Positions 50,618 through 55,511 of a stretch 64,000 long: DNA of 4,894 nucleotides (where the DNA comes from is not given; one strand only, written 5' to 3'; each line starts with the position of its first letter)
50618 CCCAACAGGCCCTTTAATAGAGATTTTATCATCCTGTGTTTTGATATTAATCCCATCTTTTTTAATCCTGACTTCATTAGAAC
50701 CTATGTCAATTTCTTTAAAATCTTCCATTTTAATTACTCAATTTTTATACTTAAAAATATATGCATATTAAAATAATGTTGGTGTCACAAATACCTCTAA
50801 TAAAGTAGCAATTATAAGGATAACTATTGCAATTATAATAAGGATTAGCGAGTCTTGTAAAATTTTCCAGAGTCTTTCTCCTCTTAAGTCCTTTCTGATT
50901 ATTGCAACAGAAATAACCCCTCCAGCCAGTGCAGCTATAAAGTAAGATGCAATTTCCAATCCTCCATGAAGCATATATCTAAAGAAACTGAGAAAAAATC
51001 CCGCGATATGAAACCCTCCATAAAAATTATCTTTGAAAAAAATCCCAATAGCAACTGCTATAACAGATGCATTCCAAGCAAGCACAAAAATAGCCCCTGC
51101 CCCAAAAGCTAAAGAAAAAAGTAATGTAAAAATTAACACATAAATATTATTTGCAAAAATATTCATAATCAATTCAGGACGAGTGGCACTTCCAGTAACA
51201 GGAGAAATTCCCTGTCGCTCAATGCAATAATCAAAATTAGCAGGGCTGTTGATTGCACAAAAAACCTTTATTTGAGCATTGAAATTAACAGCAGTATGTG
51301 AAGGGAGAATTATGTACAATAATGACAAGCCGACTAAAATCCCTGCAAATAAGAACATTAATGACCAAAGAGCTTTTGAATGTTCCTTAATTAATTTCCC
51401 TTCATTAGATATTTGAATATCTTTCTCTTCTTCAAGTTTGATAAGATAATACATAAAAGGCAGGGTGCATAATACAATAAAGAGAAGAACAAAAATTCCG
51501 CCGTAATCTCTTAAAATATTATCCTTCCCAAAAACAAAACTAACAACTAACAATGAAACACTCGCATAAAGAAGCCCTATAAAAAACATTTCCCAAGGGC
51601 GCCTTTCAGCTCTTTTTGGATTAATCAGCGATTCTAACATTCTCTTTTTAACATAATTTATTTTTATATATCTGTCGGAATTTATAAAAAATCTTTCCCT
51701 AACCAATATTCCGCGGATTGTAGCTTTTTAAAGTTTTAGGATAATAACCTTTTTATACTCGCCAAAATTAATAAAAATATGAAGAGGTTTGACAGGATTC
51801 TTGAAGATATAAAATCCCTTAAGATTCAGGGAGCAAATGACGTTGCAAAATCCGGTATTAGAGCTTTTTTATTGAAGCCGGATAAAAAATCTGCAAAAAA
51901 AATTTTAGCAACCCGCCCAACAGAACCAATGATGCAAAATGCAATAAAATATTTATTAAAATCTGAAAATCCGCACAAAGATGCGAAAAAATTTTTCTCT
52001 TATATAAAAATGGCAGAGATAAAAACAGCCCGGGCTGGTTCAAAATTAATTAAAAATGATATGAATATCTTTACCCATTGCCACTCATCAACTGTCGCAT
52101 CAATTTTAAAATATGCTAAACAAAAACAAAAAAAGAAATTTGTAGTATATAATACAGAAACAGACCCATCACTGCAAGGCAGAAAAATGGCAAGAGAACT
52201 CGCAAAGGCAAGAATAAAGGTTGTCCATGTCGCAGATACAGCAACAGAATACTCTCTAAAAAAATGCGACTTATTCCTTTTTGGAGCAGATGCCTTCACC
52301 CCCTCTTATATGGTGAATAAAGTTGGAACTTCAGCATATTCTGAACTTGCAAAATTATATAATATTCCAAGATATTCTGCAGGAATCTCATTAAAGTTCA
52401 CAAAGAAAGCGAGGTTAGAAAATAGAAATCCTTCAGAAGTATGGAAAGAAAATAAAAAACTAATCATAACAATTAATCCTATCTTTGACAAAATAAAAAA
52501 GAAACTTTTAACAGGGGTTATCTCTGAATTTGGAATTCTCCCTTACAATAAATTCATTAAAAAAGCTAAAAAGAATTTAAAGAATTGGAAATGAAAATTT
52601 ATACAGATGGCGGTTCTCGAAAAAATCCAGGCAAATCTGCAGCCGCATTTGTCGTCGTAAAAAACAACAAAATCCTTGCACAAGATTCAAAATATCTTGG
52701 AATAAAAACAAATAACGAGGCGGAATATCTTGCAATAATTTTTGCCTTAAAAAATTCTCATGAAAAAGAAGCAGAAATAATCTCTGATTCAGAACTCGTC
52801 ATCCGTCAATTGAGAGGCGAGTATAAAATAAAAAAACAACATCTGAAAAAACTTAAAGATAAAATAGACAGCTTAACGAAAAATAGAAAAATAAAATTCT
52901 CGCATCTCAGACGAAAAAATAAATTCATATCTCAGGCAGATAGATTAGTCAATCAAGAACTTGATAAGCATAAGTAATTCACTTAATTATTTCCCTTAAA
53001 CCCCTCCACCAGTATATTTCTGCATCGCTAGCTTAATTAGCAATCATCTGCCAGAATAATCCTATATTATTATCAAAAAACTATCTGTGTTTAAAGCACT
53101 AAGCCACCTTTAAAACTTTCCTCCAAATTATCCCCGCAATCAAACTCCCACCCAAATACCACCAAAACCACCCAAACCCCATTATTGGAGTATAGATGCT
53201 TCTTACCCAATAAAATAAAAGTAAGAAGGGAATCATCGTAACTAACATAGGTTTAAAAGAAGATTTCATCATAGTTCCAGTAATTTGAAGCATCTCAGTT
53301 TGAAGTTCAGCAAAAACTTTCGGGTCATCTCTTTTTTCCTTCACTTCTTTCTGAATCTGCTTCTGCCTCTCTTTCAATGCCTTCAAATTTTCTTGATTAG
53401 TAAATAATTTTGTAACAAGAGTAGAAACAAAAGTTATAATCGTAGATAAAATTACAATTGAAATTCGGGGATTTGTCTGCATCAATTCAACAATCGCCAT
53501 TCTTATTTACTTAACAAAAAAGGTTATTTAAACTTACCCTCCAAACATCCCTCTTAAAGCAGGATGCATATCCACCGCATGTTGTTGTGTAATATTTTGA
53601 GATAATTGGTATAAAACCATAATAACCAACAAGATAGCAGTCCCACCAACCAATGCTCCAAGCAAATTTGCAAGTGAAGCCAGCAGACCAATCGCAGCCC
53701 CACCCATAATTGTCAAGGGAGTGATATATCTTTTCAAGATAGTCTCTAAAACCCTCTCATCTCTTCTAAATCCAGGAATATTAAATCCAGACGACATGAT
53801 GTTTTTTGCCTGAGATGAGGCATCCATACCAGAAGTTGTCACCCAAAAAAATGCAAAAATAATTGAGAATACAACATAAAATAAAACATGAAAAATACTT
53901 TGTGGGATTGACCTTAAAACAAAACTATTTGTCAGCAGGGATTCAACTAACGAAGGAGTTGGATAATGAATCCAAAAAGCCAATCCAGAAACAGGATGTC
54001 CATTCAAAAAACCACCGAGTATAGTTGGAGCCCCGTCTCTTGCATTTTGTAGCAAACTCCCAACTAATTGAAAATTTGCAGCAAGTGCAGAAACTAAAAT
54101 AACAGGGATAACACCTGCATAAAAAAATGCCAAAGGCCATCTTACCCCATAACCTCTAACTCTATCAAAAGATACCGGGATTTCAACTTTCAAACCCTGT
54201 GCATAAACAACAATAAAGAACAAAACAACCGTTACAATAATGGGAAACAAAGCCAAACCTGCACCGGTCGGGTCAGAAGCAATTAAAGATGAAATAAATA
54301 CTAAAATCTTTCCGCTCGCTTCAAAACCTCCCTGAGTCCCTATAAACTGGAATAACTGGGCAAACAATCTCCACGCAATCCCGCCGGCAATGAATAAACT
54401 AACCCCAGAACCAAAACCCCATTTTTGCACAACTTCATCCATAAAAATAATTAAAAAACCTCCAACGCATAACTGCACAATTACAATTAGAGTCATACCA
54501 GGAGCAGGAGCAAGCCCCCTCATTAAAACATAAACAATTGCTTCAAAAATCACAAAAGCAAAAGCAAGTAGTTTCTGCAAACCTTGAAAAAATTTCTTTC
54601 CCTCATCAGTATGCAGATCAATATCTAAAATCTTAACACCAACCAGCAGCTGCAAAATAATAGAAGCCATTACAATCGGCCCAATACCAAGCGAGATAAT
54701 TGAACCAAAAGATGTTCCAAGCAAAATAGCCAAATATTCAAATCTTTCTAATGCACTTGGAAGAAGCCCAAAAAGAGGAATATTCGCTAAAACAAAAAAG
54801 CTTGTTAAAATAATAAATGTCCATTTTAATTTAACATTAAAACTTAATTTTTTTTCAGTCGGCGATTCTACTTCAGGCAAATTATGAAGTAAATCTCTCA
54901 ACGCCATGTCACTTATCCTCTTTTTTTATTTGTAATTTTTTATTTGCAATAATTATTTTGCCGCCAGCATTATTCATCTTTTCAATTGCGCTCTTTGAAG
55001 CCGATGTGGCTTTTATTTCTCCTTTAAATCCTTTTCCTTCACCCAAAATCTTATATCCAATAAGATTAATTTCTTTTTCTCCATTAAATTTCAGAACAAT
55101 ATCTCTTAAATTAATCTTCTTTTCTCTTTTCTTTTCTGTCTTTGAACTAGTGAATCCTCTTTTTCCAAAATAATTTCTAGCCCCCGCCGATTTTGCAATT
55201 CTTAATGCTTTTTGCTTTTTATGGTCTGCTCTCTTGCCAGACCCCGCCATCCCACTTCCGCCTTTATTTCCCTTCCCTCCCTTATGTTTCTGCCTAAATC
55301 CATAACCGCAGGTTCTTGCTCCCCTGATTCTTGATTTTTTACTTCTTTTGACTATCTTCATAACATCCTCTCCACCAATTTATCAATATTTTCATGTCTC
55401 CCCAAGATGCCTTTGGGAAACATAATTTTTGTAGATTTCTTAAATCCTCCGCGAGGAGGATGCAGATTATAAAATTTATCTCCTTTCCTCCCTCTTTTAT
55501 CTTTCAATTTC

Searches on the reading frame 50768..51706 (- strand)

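Call 68: search_protein_families(library=pfam, proteins=[window:50768-51706:-], max_evalue=0.01)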
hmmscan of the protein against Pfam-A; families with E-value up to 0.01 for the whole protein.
window:50768-51706:- (312 aa): 1 family
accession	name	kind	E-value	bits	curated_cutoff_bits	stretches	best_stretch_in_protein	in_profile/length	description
PF01944.22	SpoIIM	-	4.8e-14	53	26.9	1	116-309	2-163/163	Stage II sporulation protein M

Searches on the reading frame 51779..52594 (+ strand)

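Call 68: search_protein_families(library=pfam, proteins=[window:51779-52594:+], max_evalue=0.01)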
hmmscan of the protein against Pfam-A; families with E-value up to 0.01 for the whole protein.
window:51779-52594:+ (271 aa): 2 families
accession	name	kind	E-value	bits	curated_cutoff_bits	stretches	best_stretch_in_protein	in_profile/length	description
PF01008.23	IF-2B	-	1.2e-39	136.7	22.4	1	37-255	37-279/280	Initiation factor 2 subunit family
PF14542.12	Acetyltransf_CG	-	0.00059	20.4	30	1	107-146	12-50/80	GCN5-related N-acetyl-transferase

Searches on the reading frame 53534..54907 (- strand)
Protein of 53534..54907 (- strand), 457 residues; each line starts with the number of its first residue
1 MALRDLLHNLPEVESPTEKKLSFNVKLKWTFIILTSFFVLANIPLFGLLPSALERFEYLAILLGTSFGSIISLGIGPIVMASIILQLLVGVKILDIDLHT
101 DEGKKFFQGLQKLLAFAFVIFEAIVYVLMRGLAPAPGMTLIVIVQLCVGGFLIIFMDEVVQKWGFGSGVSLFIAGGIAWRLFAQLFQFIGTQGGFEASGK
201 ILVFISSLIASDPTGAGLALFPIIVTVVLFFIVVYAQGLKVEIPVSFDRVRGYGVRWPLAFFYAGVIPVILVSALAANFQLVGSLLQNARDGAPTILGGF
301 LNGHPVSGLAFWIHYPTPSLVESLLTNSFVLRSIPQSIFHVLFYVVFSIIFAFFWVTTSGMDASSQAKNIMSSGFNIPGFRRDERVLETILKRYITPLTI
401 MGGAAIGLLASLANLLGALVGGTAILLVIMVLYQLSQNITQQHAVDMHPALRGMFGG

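Call 11: search_protein_families(library=pfam, proteins=[window:53534-54907:-], max_evalue=0.001)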
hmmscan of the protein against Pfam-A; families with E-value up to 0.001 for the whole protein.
window:53534-54907:- (457 aa): 1 family
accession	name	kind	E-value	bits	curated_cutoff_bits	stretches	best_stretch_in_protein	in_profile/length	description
PF00344.25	SecY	-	2.6e-67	227.8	32.2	1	69-435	1-305/306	SecY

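Call 48: find_homologous_proteins(query=window:53534-54907:-, max_evalue=1e-30)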
Query window:53534-54907:- (457 aa): 6774 proteins with E <= 1e-30 among 8000 candidates; the best 120 are listed.
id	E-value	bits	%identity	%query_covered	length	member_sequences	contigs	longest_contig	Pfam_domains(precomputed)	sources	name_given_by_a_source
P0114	1.5e-288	975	100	100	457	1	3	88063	PF00344.26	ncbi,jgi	-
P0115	2.6e-256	869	87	100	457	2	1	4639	PF00344.26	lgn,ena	-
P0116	2.6e-236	803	83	100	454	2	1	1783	PF00344.26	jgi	-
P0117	1.5e-235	800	84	100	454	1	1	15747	PF00344.26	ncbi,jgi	-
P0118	2.7e-235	800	82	100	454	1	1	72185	PF00344.26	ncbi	-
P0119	4.7e-219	746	78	100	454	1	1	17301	PF00344.26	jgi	jgi:preprotein translocase subunit SecY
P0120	1.7e-218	744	77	100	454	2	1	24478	PF00344.26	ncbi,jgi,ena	-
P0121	1.9e-217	741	77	100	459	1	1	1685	PF00344.26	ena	-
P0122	3.0e-217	740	77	100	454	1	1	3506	PF00344.26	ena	-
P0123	6.7e-217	739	77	100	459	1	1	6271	PF00344.26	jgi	-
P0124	8.0e-217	739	77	100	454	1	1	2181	PF00344.26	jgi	-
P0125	1.5e-216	738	76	100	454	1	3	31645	PF00344.26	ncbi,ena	-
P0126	1.0e-215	735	77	100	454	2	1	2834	PF00344.26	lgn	-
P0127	2.2e-215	734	75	100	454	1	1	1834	PF00344.26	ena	-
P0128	6.4e-215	732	76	100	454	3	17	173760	PF00344.26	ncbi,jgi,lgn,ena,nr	ncbi:preprotein translocase subunit SecY [archaeon]|jgi:preprotein translocase subunit SecY|nr:prepr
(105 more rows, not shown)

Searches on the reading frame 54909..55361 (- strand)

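Call 11: search_protein_families(library=pfam, proteins=[window:54909-55361:-], max_evalue=0.001)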
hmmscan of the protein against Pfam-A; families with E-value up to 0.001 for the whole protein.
window:54909-55361:- (150 aa): 1 family
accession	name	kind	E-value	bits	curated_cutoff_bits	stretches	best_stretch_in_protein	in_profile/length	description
PF00828.25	Ribosomal_L27A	-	4.1e-08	34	21.5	1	79-136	18-71/72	Ribosomal proteins 50S-L15, 50S-L18e, 60S-L27A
